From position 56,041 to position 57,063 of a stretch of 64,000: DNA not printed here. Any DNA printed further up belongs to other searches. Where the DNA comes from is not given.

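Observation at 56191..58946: Candidate gamma-glutamyl ligation/trimming module: GCS2 ligase + class II amidotransferase + Cys-less C39-like protein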

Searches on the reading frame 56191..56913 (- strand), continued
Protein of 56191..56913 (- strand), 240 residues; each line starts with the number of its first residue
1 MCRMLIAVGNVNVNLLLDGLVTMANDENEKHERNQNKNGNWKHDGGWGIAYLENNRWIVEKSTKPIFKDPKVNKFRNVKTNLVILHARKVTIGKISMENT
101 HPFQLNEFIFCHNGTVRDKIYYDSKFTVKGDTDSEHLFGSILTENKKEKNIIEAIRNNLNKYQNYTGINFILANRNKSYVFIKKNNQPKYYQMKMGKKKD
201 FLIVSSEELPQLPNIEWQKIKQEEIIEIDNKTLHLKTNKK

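Call 71: find_encoding_contigs(protein=P0331, flank=6000, max_places=1)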
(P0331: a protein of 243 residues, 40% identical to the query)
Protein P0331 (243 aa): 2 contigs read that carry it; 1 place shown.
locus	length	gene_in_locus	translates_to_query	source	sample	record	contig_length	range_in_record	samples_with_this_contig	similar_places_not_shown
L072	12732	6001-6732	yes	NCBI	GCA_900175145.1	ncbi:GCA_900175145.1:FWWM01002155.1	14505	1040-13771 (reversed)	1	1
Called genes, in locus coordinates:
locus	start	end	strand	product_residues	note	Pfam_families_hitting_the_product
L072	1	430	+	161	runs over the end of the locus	-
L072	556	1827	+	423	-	PF00330:Aconitase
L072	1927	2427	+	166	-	PF00694:Aconitase_C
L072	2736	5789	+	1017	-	PF18962:Por_Secre_tail (faint), PF00128:Alpha-amylase, PF13860:FlgD_ig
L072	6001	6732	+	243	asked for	PF13230:GATase_4, PF13522:GATase_6 (weak)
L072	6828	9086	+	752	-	PF13271:DUF4062 (weak), PF24883:NPHP3_N (faint), PF05729:NACHT (weak)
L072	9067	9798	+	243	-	PF03781:FGE-sulfatase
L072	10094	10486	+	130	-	-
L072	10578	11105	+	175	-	PF00004:AAA (weak), PF01637:ATPase_2 (weak), PF03266:NTPase_1, PF13191:AAA_16 (faint), PF13401:AAA_22 (weak), PF20720:nSTAND3 (faint)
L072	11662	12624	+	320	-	PF12706:Lactamase_B_2 (faint), PF07521:RMMBL (weak)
